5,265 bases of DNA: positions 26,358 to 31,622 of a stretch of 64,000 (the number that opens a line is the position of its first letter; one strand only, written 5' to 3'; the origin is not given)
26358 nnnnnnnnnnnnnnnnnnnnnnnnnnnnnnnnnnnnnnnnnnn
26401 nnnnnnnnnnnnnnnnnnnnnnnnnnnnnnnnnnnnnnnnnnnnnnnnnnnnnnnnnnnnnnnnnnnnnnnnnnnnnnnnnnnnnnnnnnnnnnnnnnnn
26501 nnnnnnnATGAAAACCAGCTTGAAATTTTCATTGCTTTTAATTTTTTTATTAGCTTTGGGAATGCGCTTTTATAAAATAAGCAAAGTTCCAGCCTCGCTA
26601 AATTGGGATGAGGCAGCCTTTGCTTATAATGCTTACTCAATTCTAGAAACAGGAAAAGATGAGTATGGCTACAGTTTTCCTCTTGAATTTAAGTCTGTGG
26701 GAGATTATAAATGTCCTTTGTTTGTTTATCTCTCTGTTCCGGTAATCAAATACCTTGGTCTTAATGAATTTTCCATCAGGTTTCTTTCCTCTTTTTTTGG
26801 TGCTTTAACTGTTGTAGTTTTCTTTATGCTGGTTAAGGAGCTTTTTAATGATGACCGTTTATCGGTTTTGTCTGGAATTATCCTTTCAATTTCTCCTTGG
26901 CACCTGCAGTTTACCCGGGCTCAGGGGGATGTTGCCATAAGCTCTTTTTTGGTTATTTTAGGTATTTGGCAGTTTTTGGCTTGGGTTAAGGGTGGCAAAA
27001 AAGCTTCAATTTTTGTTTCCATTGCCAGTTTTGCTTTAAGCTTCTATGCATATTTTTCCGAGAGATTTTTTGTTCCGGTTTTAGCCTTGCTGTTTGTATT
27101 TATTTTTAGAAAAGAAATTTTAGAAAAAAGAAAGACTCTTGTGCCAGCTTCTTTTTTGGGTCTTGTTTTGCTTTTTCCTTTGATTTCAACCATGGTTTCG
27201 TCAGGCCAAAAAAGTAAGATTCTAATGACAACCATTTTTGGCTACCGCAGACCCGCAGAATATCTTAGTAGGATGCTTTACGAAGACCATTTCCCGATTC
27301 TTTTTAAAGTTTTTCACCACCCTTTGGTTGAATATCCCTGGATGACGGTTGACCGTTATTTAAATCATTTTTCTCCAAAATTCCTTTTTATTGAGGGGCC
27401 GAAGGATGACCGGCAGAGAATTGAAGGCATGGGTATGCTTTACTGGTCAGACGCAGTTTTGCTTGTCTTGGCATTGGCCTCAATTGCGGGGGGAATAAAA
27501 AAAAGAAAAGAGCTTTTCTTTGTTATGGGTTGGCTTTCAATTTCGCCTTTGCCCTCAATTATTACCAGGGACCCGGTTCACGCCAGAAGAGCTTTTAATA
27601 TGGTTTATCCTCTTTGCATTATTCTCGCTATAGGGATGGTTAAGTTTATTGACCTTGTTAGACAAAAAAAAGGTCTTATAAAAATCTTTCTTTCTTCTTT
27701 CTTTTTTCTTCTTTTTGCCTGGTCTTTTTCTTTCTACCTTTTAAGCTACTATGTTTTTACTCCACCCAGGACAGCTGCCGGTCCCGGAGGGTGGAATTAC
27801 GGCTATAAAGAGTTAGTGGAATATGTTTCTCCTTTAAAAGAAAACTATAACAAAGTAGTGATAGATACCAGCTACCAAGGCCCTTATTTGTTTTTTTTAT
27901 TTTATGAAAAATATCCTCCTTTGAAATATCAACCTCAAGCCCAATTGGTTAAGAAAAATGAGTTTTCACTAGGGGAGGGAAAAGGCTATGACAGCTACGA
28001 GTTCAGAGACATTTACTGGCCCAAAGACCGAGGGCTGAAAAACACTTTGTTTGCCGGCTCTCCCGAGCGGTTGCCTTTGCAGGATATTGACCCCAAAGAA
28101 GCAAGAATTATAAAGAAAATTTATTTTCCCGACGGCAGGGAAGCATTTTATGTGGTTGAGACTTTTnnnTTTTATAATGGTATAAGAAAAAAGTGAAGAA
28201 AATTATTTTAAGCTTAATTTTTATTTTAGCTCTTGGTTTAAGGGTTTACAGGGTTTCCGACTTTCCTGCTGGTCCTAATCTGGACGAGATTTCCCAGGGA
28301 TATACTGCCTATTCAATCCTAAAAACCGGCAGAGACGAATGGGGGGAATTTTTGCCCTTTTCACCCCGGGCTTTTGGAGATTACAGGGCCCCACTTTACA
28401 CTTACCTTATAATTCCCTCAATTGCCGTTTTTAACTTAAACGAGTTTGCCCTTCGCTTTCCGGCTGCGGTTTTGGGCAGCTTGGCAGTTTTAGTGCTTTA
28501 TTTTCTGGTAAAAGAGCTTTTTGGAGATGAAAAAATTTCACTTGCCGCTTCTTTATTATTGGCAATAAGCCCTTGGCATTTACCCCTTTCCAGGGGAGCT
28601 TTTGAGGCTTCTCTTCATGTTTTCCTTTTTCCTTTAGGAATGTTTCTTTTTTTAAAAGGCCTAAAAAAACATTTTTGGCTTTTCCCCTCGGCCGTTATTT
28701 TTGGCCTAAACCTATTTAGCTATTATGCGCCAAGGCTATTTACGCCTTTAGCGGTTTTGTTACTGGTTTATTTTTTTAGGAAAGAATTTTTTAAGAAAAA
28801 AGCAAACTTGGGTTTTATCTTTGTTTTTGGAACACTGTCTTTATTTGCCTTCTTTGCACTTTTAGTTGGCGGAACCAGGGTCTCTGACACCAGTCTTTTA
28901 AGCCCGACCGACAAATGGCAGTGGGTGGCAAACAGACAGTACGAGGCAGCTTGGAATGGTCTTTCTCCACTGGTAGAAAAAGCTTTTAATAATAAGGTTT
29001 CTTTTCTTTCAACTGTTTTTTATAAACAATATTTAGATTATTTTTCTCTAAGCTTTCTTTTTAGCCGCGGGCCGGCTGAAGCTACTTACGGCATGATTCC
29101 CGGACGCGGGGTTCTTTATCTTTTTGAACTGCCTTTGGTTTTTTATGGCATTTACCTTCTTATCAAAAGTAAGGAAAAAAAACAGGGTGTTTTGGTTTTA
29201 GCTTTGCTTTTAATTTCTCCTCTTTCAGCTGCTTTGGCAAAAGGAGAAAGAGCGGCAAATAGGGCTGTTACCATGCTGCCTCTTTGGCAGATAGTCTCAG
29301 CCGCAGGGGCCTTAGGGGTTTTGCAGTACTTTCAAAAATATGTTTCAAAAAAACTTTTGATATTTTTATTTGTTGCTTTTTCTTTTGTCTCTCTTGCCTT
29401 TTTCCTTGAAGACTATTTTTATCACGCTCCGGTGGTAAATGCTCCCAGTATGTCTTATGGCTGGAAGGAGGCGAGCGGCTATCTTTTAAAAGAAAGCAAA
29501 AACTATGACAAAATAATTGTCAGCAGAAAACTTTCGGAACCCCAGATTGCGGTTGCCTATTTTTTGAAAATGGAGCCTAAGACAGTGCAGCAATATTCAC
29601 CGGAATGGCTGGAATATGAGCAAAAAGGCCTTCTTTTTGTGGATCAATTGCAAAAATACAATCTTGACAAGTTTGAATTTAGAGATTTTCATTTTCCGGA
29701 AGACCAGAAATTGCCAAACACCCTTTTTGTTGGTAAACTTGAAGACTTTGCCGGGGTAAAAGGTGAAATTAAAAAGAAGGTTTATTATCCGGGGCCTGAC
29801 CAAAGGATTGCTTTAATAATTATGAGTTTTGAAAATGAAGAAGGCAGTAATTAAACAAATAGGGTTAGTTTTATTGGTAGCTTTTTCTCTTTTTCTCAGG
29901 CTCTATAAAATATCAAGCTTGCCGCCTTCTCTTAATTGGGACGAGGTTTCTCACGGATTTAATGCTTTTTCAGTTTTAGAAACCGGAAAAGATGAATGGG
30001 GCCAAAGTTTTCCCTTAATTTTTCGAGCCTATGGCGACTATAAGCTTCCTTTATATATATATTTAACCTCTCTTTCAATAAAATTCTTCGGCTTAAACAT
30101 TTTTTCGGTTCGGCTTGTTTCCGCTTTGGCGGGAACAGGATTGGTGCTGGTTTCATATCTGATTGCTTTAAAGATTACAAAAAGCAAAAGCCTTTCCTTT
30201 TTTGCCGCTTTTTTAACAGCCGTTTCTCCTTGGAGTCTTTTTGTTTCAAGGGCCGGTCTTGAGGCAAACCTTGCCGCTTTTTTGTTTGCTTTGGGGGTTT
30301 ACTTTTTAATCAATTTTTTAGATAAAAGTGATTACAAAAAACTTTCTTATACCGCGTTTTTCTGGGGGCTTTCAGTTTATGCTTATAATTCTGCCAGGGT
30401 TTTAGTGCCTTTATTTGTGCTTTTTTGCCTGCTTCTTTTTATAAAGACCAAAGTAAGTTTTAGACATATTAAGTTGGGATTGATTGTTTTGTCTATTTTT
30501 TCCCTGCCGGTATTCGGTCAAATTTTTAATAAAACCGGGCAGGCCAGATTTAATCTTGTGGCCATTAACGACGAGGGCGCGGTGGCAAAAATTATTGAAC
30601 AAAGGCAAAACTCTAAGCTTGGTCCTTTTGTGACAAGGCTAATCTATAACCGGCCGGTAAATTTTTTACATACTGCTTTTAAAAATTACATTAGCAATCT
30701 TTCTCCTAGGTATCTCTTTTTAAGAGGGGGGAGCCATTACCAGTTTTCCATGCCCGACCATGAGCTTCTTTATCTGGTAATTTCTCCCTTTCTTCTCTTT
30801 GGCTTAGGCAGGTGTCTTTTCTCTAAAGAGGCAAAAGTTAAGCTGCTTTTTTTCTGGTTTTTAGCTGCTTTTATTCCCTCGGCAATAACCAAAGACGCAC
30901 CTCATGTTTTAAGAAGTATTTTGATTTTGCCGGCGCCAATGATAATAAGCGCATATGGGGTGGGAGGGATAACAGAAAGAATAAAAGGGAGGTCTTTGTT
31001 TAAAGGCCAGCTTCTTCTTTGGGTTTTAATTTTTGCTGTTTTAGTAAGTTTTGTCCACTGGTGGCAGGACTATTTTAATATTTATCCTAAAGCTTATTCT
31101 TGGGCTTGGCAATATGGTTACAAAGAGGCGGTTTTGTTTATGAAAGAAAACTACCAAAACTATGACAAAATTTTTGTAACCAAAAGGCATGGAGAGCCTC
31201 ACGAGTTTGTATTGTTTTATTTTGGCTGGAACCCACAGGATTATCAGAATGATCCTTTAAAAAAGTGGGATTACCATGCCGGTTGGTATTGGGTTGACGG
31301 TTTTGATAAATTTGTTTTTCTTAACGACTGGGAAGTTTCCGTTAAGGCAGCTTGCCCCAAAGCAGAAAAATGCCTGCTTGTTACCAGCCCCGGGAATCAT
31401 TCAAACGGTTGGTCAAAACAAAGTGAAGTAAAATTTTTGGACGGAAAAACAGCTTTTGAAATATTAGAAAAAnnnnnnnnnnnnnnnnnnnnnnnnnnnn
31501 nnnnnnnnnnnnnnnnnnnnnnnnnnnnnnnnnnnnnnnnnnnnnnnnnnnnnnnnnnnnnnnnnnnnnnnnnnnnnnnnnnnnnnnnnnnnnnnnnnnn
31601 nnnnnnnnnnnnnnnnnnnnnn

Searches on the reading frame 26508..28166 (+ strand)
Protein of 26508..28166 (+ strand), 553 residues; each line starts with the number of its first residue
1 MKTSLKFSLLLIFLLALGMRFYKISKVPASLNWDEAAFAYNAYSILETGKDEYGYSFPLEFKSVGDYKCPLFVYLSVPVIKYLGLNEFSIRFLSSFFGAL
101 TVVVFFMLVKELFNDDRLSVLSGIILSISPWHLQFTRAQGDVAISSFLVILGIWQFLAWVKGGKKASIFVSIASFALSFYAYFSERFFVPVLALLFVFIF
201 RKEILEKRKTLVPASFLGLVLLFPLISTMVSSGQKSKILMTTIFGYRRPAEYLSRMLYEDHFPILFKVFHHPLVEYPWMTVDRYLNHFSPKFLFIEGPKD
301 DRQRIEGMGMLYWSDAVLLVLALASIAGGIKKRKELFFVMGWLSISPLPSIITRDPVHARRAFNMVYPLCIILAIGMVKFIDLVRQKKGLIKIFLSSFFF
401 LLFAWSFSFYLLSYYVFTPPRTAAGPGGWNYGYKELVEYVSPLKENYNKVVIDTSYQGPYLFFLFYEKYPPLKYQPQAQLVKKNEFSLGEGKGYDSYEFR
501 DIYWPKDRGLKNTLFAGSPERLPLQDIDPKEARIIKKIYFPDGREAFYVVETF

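Call 9: search_protein_families(library=pfam, proteins=[window:26508-28166:+], max_evalue=0.01)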
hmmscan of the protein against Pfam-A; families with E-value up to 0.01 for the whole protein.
window:26508-28166:+ (553 aa): 3 families
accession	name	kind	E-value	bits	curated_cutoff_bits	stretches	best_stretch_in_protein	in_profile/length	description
PF13231.12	PMT_2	-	2.2e-10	41.4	26.1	1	70-226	4-158/160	Dolichyl-phosphate-mannose-protein mannosyltransferase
PF02366.24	PMT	-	1.3e-05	25.3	22.7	1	11-134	2-129/245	Dolichyl-phosphate-mannose-protein mannosyltransferase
PF03779.20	SPW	-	0.0056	17.6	31.5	0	97-146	34-81/93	SPW repeat domain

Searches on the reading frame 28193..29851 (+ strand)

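Call 9: search_protein_families(library=pfam, proteins=[window:28193-29851:+], max_evalue=0.01)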
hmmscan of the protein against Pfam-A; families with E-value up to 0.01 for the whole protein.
window:28193-29851:+ (553 aa): 2 families
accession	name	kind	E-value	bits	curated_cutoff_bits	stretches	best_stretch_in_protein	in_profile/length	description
PF13231.12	PMT_2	-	1.6e-11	45.2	26.1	1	65-210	2-149/160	Dolichyl-phosphate-mannose-protein mannosyltransferase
PF02366.24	PMT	-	4.1e-07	30.3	22.7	1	68-207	65-212/245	Dolichyl-phosphate-mannose-protein mannosyltransferase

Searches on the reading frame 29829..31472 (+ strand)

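Call 9: search_protein_families(library=pfam, proteins=[window:29829-31472:+], max_evalue=0.01)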
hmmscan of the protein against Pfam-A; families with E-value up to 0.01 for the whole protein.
window:29829-31472:+ (548 aa): 2 families
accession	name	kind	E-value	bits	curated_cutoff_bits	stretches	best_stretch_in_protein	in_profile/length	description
PF13231.12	PMT_2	-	4e-10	40.6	26.1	1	74-225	4-155/160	Dolichyl-phosphate-mannose-protein mannosyltransferase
PF02366.24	PMT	-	1.7e-06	28.2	22.7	1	15-207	2-204/245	Dolichyl-phosphate-mannose-protein mannosyltransferase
